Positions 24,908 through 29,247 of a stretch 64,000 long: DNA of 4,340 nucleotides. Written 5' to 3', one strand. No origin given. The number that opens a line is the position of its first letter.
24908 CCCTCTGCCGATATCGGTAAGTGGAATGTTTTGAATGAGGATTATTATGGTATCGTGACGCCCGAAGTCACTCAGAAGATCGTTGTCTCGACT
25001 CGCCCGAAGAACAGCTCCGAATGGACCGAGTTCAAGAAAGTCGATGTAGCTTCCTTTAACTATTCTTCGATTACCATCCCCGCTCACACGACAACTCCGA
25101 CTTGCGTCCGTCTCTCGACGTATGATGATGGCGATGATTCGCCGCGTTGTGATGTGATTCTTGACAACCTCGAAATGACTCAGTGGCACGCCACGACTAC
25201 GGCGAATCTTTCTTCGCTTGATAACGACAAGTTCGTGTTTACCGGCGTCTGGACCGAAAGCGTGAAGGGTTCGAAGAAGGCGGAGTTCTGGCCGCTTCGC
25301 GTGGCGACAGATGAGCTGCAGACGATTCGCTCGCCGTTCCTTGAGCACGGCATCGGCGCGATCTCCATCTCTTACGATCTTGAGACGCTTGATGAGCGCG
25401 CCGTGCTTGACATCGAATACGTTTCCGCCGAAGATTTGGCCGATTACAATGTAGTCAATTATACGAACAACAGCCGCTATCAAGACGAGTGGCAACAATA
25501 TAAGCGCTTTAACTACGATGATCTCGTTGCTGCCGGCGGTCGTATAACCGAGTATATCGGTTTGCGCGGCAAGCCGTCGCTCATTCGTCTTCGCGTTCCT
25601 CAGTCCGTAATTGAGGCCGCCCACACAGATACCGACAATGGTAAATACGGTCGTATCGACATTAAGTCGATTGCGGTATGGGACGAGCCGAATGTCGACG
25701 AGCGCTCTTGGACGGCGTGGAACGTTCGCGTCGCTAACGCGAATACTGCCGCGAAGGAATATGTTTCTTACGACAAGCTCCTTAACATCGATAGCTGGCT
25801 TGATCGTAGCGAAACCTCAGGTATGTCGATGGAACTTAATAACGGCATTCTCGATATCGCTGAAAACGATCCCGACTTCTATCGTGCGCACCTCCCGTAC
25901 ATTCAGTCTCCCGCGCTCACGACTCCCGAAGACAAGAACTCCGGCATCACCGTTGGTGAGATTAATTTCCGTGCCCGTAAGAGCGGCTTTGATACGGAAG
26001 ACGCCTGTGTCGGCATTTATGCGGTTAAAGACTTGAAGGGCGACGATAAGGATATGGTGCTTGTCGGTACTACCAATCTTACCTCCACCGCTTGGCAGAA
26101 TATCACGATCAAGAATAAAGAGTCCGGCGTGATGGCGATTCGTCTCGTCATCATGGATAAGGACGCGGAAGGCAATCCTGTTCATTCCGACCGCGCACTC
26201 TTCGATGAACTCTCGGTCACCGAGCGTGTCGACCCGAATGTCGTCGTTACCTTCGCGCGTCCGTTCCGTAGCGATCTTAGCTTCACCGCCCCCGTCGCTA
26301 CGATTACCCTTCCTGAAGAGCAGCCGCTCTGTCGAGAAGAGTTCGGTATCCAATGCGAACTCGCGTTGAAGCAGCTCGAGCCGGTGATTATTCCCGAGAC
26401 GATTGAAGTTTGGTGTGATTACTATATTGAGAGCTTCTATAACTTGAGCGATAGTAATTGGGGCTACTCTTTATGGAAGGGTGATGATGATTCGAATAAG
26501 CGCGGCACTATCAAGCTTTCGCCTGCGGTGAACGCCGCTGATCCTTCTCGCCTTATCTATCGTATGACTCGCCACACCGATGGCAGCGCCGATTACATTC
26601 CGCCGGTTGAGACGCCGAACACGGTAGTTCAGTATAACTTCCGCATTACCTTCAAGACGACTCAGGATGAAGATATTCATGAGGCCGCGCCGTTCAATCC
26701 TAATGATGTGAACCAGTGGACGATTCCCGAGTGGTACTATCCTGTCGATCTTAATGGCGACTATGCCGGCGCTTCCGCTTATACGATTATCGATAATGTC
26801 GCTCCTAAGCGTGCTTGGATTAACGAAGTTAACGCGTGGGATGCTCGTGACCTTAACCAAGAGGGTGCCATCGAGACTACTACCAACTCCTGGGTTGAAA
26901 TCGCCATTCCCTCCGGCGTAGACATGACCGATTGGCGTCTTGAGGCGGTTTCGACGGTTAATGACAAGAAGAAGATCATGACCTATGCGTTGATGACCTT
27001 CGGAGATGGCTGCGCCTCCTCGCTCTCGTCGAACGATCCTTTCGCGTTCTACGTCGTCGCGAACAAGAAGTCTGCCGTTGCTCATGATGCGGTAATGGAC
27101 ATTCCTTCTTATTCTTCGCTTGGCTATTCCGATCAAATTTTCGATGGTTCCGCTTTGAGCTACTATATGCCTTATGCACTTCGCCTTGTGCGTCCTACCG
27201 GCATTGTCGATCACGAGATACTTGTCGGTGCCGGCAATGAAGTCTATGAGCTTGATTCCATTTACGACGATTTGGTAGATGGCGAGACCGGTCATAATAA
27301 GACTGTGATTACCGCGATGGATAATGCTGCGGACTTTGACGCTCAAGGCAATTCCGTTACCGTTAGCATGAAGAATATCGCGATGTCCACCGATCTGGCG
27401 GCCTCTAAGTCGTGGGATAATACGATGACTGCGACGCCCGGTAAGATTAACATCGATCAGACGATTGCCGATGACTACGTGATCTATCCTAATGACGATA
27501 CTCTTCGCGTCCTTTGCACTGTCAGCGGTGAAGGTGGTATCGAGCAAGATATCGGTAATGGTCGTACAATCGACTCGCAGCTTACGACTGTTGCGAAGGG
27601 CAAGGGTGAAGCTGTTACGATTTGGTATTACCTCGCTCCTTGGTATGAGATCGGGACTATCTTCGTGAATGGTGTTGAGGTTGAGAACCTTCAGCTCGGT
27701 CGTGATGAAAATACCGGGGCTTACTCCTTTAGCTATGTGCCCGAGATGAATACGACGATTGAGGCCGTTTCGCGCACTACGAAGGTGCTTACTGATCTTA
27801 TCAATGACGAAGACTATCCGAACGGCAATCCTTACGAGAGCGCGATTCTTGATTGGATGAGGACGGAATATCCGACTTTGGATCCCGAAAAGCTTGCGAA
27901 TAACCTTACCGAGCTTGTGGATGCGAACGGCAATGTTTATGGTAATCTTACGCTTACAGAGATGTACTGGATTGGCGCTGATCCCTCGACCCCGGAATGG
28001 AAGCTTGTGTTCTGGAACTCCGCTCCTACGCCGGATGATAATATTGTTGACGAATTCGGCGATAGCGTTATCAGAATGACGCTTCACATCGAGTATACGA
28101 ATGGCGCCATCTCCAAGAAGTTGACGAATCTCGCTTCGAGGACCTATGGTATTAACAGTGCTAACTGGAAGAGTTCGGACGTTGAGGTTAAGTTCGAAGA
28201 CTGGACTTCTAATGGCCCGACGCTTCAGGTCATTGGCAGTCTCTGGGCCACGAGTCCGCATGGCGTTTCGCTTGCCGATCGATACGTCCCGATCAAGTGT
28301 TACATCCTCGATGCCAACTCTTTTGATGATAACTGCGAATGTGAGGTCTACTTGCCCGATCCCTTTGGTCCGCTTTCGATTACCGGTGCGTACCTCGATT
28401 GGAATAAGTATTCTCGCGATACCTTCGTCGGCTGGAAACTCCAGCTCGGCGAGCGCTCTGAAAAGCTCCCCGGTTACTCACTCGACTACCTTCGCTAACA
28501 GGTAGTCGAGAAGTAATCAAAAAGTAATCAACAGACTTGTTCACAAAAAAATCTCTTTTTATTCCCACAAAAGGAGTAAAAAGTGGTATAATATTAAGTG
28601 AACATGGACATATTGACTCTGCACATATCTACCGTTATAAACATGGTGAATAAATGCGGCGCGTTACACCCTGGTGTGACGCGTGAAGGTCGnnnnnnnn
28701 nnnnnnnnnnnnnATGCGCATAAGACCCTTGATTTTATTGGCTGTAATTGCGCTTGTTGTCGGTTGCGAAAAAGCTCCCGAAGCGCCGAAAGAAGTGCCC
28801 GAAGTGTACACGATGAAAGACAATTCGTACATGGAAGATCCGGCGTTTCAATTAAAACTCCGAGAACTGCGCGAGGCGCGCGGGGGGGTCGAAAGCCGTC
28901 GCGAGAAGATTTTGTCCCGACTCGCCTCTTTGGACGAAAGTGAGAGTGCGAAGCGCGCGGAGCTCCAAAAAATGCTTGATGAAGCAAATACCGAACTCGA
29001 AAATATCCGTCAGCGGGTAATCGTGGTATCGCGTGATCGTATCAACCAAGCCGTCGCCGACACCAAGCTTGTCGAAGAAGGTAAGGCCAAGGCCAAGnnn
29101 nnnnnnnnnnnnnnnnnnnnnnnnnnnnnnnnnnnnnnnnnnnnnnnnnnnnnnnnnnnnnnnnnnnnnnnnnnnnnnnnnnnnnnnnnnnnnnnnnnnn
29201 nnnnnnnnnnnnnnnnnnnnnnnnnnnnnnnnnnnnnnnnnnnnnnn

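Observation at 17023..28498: Translationally coupled trio: 863-aa secreted protein, pseudopilin, and a ~2,679-aa lectin-domain giant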

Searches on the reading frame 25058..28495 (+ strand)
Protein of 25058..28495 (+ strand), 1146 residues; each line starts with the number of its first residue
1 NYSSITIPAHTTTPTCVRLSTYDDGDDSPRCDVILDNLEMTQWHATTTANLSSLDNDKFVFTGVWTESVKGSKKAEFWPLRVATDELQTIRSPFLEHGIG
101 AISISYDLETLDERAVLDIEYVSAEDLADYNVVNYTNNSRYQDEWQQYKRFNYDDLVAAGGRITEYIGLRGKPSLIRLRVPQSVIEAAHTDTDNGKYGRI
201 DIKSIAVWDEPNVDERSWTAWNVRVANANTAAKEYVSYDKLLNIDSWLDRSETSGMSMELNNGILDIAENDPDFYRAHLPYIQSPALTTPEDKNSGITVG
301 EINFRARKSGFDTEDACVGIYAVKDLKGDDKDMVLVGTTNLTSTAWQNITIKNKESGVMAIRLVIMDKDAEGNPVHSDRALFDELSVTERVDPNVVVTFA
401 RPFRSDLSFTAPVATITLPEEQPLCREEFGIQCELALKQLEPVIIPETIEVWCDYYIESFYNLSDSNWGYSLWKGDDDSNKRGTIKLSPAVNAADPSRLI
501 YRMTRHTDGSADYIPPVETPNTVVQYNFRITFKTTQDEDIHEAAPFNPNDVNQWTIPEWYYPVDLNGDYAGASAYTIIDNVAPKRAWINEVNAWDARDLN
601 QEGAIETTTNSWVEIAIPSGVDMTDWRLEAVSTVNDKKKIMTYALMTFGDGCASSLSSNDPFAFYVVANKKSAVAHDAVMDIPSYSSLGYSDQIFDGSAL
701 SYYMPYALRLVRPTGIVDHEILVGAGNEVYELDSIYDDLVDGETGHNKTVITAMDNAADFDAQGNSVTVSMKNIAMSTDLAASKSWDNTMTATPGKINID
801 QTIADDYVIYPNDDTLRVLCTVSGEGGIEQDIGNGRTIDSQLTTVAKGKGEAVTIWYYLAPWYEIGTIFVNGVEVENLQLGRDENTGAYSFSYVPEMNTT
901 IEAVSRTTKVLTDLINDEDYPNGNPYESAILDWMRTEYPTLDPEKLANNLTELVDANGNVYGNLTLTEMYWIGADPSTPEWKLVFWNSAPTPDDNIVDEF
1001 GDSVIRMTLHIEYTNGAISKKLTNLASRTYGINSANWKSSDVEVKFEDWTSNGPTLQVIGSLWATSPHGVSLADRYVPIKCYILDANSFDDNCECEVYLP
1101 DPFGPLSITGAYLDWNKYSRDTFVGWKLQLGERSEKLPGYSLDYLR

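Call 62: predict_structure(alignment_id=A3)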
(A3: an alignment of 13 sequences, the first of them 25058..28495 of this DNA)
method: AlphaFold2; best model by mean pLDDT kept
length: 1146 residues; sequences in the alignment: 13
mean_pLDDT: 65.1   pTM: 0.37
mean pLDDT of the five models: 65.1, 63.1, 63.0, 60.1, 57.1
residues with pLDDT >= 90: 23; 70-90: 528; 50-70: 351; < 50: 244
segments of 3 or more residues with pLDDT < 50: 1-65, 67-72, 210-279, 288-295, 557-562, 581-584, 602-606, 650-661, 743-746, 757-762, 775-813, 952-961
pLDDT, mean of each block of 10 residues (from residue 1): 29 29 34 24 28 41 47 65 73 66 71 88 79 69 84 81 61 79 85 73 59 34 31 30 34 32 31 39 54 52 69 77 67 79 76 71 72 68 58 74 72 59 70 77 79 83 69 80 84 66 71 70 81 77 69 54 52 66 60 65 51 71 73 59 74 43 73 74 72 72 75 63 61 60 52 53 61 51 38 33 31 59 84 79 72 87 86 80 81 83 88 76 82 85 74 38 75 81 76 55 73 83 87 71 60 82 68 73 86 84 59 61 75 59 72
secondary structure, 60 per line:
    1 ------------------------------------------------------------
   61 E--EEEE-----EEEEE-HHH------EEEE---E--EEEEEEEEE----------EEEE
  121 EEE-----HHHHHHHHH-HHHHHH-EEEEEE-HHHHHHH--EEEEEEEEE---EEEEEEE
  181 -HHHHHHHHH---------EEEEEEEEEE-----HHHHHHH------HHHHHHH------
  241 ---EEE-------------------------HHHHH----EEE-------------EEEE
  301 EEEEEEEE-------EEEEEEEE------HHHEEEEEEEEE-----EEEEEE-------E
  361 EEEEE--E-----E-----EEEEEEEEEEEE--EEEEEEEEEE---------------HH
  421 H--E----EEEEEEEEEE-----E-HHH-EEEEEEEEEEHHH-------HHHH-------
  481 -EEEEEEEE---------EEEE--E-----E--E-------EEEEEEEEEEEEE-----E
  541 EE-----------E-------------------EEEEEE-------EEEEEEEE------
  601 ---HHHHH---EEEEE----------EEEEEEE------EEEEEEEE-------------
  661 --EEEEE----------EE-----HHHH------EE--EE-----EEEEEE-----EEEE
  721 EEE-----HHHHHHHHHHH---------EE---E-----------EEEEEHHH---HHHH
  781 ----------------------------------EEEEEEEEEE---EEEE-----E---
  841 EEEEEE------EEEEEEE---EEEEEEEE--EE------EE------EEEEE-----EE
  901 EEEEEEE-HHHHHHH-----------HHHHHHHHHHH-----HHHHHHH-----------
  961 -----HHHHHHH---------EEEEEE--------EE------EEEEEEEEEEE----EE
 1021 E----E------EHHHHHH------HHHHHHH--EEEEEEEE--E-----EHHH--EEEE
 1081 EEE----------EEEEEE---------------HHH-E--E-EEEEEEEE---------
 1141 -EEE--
elements in order (helices of 4 or more, strands of 3 or more residues): E64-67 E73-77 E88-91 E98-106 E117-123 H129-137 H139-144 E146-151 H153-159 E162-170 E174-180 H182-190 E200-209 H215-221 H228-234 E244-246 H272-276 E281-283 E297-308 E316-323 E333-341 E347-352 E360-365 E380-391 E394-403 E429-438 E450-459 H470-473 E482-489 E499-502 E522-534 E540-542 E574-579 E587-594 H604-608 E612-616 E627-633 E640-647 E663-667 H685-688 E706-711 E717-723 H729-739 E766-770 H777-780 E815-824 E828-831 E841-846 E853-859 E863-870 E889-893 E899-907 H909-915 H927-937 H943-949 H966-972 E982-987 E1004-1014 E1019-1021 H1034-1039 H1046-1052 E1055-1062 E1077-1083 E1094-1099 E1124-1131 E1142-1144

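Call 67: fold_search(model_id=the predicted structure, library=pdb)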
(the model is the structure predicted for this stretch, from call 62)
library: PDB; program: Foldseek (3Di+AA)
matches with E <= 10: 1518; with E <= 0.001: 31
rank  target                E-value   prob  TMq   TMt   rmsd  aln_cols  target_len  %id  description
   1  6a48                  9.2e-08  0.99  0.10  0.16  27.9       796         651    8  Crystal structure of reelin N-terminal region (released 2019-06-19)
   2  7mjr                  2.5e-07  0.98  0.09  0.11  25.6       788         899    9  Vip4Da2 toxin structure (released 2021-05-05)
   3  2v5y                  4.5e-06  0.98  0.10  0.16  22.8       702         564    8  Crystal structure of the receptor protein tyrosine phosphatase mu ectodomain (released 2007-09-11)
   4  4u48                  1.2e-05  0.25  0.07  0.06  37.5      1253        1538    8  Crystal structure of Salmonella alpha-2-macroglobulin (released 2014-09-17)
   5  4xup_A                2.7e-05  0.99  0.09  0.24  17.5       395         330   12  Structure of the N-terminal CBM22-1-CBM22-2 tandem domain from Paenibacillus barcinonensis Xyn10C (released 2015-06-03)
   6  4u4j                  3.0e-05  0.30  0.08  0.07  37.0      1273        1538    7  Crystal structure of Salmonella alpha-2-macroglobulin mutant Y1175G (released 2014-09-17)
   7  4xup_F                3.4e-05  0.98  0.08  0.21  20.3       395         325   11  Structure of the N-terminal CBM22-1-CBM22-2 tandem domain from Paenibacillus barcinonensis Xyn10C (released 2015-06-03)
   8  7kwb_B                4.4e-05  0.98  0.08  0.19  17.8       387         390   10  Surface glycan-binding protein B from Bacteroides thetaiotaomicron (released 2021-02-17)
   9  8zj4_A                4.6e-05  0.92  0.10  0.16  23.8       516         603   10  trypsinogen-EP-N619A (released 2025-05-21)
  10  8h3s_A                5.7e-05  1.00  0.08  0.19  20.4       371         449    8  Substrate-bound EP, polyA model (released 2022-11-23)
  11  9e7m_Ja               8.8e-05  0.41  0.08  0.10  41.5       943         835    8  In situ cryoEM structure of bacteriophage Ur-lambda tail tip complex (released 2025-11-05)
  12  7rg7                  1.0e-04  0.99  0.06  0.25  20.8       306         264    8  Crystal structure of nanoclamp8:VHH in complex with MTX (released 2021-12-22)
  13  4xup_D                1.3e-04  0.95  0.08  0.22  16.7       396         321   11  Structure of the N-terminal CBM22-1-CBM22-2 tandem domain from Paenibacillus barcinonensis Xyn10C (released 2015-06-03)
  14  5a42                  1.7e-04  0.16  0.08  0.06  38.0       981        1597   10  Cryo-EM single particle 3D reconstruction of the native conformation of E. coli alpha-2-macroglobulin (ECAM) (released 2015-07-29)
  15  7rga_A                1.9e-04  0.99  0.07  0.25  20.9       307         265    9  Crystal structure of nanoCLAMP3:VHH in complex with MTX (released 2022-05-25)
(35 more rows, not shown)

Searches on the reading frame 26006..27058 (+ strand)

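Call 108: search_protein_families(library=pfam, max_evalue=0.5, proteins=[window:26006-27058:+])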
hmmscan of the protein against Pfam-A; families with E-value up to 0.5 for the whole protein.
window:26006-27058:+ (351 aa): 1 family
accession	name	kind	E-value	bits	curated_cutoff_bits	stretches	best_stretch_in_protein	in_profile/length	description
PF16383.10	DUF4992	-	0.11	12.6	29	1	276-330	122-181/183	Domain of unknown function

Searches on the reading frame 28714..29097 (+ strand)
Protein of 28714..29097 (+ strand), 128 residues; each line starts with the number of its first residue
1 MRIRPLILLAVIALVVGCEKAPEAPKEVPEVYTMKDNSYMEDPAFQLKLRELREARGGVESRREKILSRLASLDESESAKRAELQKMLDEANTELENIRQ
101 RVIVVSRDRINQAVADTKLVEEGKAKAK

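Call 73: search_protein_families(library=ncbifam, max_evalue=0.01, proteins=[window:28714-29097:+])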
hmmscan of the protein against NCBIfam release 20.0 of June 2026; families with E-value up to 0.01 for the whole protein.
window:28714-29097:+ (128 aa): 1 family
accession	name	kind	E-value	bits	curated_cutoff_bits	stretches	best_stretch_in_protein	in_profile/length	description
NF045487.1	ASRP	equivalog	6.9e-05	21.6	300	1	31-106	399-473/593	archaea-specific SMC-related protein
